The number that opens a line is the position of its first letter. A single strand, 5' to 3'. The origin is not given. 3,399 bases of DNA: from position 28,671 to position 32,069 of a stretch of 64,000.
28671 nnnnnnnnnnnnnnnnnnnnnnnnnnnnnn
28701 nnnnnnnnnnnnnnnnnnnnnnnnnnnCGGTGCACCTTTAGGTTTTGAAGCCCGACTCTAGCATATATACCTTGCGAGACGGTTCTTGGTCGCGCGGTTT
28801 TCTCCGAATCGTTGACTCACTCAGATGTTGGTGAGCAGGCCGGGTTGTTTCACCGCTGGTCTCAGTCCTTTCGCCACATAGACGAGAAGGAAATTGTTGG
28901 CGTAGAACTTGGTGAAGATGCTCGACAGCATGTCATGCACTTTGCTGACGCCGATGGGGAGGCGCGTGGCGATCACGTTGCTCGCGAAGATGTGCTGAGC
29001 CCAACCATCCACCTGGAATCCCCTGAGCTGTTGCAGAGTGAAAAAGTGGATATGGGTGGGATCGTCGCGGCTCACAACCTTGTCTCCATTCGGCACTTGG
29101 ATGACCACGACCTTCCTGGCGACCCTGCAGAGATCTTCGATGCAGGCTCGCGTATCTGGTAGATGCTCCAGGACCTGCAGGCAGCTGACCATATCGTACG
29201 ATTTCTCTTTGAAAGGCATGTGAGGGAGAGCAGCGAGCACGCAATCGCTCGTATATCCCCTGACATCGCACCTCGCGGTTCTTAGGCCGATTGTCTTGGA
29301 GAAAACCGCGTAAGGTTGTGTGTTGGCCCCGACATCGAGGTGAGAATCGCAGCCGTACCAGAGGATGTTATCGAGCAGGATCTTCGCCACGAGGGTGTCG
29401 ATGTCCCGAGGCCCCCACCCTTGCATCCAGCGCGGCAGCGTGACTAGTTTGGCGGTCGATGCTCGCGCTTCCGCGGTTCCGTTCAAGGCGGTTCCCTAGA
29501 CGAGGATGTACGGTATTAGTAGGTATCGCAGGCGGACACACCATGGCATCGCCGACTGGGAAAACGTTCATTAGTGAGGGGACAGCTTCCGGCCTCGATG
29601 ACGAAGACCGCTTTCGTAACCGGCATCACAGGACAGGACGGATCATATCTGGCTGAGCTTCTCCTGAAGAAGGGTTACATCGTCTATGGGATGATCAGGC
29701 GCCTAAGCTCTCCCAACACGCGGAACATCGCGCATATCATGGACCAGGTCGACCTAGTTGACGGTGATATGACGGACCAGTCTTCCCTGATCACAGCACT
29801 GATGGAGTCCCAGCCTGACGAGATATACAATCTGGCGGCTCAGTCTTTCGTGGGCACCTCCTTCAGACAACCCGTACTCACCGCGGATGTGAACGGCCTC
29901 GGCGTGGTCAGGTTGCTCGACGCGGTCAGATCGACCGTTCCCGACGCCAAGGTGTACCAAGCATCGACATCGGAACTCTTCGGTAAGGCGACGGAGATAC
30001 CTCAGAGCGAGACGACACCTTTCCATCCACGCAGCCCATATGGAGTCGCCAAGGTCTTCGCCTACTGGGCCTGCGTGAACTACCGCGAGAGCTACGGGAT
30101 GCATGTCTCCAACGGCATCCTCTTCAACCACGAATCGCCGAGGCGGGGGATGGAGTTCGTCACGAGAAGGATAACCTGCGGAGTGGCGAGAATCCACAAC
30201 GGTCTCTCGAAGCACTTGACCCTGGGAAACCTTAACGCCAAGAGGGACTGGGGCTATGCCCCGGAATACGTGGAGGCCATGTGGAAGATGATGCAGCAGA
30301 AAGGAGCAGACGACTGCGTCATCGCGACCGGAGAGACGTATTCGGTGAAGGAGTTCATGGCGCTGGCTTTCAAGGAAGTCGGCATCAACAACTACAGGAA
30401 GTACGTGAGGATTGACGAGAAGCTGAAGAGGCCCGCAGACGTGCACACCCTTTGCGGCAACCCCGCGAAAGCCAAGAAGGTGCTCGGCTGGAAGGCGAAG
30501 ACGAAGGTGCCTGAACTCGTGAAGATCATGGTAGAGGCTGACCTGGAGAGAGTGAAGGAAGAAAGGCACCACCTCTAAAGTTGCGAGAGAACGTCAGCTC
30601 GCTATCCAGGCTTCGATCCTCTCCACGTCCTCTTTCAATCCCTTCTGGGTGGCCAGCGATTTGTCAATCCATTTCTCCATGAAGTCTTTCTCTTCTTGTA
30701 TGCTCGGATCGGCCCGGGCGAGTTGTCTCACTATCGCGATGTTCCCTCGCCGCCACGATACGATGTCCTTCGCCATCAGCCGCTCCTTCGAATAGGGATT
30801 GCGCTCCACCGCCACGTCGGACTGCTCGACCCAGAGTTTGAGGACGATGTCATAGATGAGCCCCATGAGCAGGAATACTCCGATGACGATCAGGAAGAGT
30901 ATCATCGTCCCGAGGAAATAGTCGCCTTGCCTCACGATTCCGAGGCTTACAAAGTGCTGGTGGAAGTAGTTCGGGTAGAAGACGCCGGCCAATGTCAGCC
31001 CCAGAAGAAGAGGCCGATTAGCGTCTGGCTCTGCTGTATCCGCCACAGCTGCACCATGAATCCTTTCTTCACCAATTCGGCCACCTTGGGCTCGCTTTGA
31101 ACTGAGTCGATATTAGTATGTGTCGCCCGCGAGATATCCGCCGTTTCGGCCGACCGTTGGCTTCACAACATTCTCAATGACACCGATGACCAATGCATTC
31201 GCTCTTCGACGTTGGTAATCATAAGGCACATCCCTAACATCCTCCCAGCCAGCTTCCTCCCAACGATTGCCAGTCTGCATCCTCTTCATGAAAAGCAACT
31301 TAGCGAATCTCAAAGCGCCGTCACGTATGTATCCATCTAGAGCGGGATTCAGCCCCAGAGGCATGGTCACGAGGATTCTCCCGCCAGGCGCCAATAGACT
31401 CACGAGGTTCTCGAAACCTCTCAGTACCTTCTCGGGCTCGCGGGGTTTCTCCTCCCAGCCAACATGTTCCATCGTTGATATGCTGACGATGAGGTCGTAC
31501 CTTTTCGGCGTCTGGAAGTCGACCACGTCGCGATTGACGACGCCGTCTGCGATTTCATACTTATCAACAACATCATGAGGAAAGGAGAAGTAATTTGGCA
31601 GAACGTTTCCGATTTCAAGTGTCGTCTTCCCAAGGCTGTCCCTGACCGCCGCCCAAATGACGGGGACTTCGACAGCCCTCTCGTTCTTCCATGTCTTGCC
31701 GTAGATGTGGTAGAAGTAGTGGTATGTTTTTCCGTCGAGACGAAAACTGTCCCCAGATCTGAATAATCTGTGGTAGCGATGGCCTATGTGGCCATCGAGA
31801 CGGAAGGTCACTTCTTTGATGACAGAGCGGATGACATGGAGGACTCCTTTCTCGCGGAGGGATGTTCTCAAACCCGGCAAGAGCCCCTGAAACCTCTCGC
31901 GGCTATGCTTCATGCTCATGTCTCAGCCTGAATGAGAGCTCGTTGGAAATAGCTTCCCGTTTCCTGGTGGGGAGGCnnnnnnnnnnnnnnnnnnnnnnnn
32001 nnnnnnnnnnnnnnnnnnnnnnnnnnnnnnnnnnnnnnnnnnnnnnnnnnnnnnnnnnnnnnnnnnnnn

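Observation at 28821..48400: Accessory surface-glycoprotein and glycosylation island with mobile-element scars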

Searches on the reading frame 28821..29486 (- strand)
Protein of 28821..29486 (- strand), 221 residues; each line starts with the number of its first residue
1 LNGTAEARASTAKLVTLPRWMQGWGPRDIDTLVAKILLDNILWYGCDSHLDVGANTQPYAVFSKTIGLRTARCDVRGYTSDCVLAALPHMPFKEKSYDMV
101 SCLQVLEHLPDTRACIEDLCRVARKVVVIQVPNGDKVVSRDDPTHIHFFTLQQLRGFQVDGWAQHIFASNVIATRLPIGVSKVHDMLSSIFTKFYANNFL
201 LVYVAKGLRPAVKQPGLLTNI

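Call 4: search_protein_families(library=pfam, proteins=[window:28821-29486:-], max_evalue=0.01)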
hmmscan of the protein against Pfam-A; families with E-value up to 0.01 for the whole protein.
window:28821-29486:- (221 aa): 5 families
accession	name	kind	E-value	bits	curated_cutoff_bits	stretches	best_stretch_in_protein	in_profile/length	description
PF08241.18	Methyltransf_11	-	4e-07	31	21.2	1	78-125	43-89/95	Methyltransferase domain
PF13489.12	Methyltransf_23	-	2.6e-05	24.5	27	1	48-155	25-151/164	Methyltransferase domain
PF13649.12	Methyltransf_25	-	0.00073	20.6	27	1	76-124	44-94/97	Methyltransferase domain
PF13847.12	Methyltransf_31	-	0.0014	18.7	27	1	87-130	66-108/145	Methyltransferase domain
PF08242.18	Methyltransf_12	-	0.0023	19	30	1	93-122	64-91/98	Methyltransferase domain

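Call 25: search_protein_families(library=ncbifam, proteins=[window:28821-29486:-], max_evalue=0.001)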
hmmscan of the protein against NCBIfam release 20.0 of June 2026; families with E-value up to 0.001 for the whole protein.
window:28821-29486:- (221 aa): 2 families
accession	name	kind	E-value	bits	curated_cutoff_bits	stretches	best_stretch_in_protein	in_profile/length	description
NF041255.1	mycofact_MftM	equivalog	6.1e-10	38.9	200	1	71-157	179-265/289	mycofactocin oligosaccharide methyltransferase MftM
NF004452.0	PRK05785.1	equivalog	8.1e-06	25.5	207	1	80-140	94-155/228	hypothetical protein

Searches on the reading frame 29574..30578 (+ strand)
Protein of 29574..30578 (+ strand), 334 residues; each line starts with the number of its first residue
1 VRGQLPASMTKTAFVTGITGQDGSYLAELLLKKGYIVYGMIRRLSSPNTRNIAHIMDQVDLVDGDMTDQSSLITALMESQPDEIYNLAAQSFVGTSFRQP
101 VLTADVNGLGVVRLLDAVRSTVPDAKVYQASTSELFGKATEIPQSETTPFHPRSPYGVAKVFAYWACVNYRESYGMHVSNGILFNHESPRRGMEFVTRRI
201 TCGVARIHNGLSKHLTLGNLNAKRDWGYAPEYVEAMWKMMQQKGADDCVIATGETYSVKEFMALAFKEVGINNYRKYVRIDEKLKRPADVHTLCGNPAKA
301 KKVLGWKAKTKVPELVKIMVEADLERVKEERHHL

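Call 4: search_protein_families(library=pfam, proteins=[window:29574-30578:+], max_evalue=0.01)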
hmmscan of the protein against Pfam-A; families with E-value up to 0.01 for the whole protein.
window:29574-30578:+ (334 aa): 4 families
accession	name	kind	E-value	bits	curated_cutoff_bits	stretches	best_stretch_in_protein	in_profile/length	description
PF16363.11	GDP_Man_Dehyd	-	3.8e-128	428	27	1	14-319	1-332/332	GDP-mannose 4,6 dehydratase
PF01370.27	Epimerase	-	1.7e-68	231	20.9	1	14-243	2-228/240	NAD dependent epimerase/dehydratase family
PF04321.23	RmlD_sub_bind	-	1.4e-08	34.6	27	1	14-161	4-130/287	RmlD substrate binding domain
PF05368.20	NmrA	-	6.3e-06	26.4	27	1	9-79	1-70/298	NmrA-like family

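Call 25: search_protein_families(library=ncbifam, proteins=[window:29574-30578:+], max_evalue=0.001)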
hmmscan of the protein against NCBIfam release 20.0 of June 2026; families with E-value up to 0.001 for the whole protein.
window:29574-30578:+ (334 aa): 17 families
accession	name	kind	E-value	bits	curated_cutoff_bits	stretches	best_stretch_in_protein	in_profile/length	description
TIGR01472.1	gmd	equivalog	1.1e-127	426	415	1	11-326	1-341/342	GDP-mannose 4,6-dehydratase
TIGR04180.1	EDH_00030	hypoth_equivalog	2.2e-30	105.7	475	1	14-310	2-296/297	NAD-dependent 4,6-dehydratase LegB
TIGR01181.1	dTDP_gluc_dehyt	equivalog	8.9e-25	87.4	365.1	1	14-321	3-309/321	dTDP-glucose 4,6-dehydratase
TIGR02622.1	CDP_4_6_dhtase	equivalog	5.8e-24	84.9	278.45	1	11-321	5-328/352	CDP-glucose 4,6-dehydratase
TIGR01179.1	galE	equivalog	3.1e-23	82.1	262.3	2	14-173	3-162/332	UDP-glucose 4-epimerase GalE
NF007956.0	PRK10675.1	subfamily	2.9e-11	43.1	394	1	14-162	4-155/338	UDP-glucose 4-epimerase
NF043036.1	ErythonDh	equivalog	2e-10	40.4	325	1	14-165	4-158/321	D-erythronate dehydrogenase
NF007582.0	PRK10217.1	equivalog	7.9e-10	38.3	698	1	57-243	51-243/355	dTDP-glucose 4,6-dehydratase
TIGR03466.1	HpnA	hypoth_equivalog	4.1e-09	35.8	367.65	1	12-165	2-147/327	hopanoid-associated sugar epimerase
NF052578.1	StrlDmthSdmBMthl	equivalog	9.6e-08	32.1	600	1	12-161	2-145/328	sterol demethylase protein SdmB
NF007490.0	PRK10084.1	subfamily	8.7e-07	28.2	649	1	61-244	54-251/361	dTDP-glucose 4,6-dehydratase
NF011728.1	PRK15181.1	equivalog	3.3e-05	23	760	1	15-176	20-185/348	Vi polysaccharide biosynthesis UDP-N-acetylglucosaminuronic acid C-4 epimerase TviC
NF004823.0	PRK06179.1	subfamily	5e-05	22.9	310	1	9-118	4-116/271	oxidoreductase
TIGR01214.1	rmlD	equivalog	6.3e-05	22.2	224.05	1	14-163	3-131/285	dTDP-4-dehydrorhamnose reductase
NF042423.1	oxyalk_red_Shew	equivalog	0.00011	21.4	580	1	8-152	6-139/331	2-alkyl-3-oxoalkanoate reductase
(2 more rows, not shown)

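Call 74: search_solved_structures(query=window:29574-30578:+, max_evalue=1e-40)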
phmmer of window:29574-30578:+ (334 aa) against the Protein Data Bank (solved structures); distinct sequences matched with E-value up to 1e-40: 11.
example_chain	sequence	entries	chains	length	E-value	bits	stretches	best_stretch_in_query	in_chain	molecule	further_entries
1rpn_A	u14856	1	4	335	4.2e-119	400.5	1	7-330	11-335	GDP-mannose 4,6-dehydratase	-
2z1m_A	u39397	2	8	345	2.6e-116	391.3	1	11-330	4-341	GDP-D-mannose dehydratase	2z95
5uzh_A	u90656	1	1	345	8e-104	350.3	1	11-327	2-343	NafoA.00085.b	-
1n7g_A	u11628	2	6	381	2e-103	349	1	10-331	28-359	GDP-D-mannose-4,6-dehydratase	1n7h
1db3_A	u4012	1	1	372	2.2e-101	342.3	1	11-277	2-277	GDP-MANNOSE 4,6-DEHYDRATASE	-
6gpj_A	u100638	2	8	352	7.6e-100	337.2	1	8-328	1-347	GDP-mannose 4,6 dehydratase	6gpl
1t2a_A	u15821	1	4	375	9.8e-100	336.8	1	8-328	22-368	GDP-mannose 4,6 dehydratase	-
6gpk_A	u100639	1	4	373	1.4e-99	336.4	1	8-328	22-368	GDP-mannose 4,6 dehydratase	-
5in4_A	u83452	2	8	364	2.7e-99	335.4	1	12-328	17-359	GDP-mannose 4,6 dehydratase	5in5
6q94_B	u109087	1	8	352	2.7e-99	335.4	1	8-328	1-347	GDP-mannose 4,6 dehydratase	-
7kf3_A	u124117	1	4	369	3.3e-99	335.1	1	9-328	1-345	GDP-mannose 4,6-dehydratase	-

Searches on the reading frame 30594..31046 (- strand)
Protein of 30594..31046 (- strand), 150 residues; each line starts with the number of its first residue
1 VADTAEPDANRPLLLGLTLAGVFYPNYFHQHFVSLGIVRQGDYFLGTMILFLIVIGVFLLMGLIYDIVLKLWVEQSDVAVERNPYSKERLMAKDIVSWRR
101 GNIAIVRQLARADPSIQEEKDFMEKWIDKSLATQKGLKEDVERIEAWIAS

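Call 4: search_protein_families(library=pfam, proteins=[window:30594-31046:-], max_evalue=0.01)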
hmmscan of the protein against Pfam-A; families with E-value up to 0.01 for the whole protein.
window:30594-31046:- (150 aa): 0 families

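Call 18: search_protein_families(library=pfam, proteins=[window:30594-31046:-], max_evalue=1)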
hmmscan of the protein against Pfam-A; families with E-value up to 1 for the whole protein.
window:30594-31046:- (150 aa): 0 families

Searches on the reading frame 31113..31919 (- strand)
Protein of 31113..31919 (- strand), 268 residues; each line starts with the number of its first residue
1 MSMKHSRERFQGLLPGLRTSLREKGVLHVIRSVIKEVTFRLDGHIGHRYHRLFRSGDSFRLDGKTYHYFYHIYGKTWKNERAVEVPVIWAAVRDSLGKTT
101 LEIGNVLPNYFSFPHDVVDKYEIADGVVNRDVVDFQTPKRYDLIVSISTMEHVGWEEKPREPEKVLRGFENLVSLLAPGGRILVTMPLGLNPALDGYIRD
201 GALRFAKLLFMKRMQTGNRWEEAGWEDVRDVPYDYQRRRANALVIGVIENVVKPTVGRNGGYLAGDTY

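Call 4: search_protein_families(library=pfam, proteins=[window:31113-31919:-], max_evalue=0.01)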
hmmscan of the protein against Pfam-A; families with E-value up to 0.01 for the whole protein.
window:31113-31919:- (268 aa): 2 families
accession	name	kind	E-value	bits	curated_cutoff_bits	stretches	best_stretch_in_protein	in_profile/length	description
PF13489.12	Methyltransf_23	-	0.00014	22.1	27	1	116-228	48-162/164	Methyltransferase domain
PF08242.18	Methyltransf_12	-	0.00088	20.4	30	1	135-182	60-98/98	Methyltransferase domain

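Call 25: search_protein_families(library=ncbifam, proteins=[window:31113-31919:-], max_evalue=0.001)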
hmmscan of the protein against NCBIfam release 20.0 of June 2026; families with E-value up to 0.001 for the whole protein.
window:31113-31919:- (268 aa): 0 families

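Call 72: search_solved_structures(query=window:31113-31919:-, max_evalue=1)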
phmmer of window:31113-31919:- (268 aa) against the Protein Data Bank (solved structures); distinct sequences matched with E-value up to 1: 0.

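Call 78: search_solved_structures(query=A3, max_evalue=1)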
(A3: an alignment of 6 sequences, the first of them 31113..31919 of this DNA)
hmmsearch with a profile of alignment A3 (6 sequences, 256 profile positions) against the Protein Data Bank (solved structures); distinct sequences matched with E-value up to 1: 0.

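Call 81: search_protein_families(library=phrogs, proteins=[window:31113-31919:-], max_evalue=0.01)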
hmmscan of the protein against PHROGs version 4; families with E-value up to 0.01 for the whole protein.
window:31113-31919:- (268 aa): 0 families
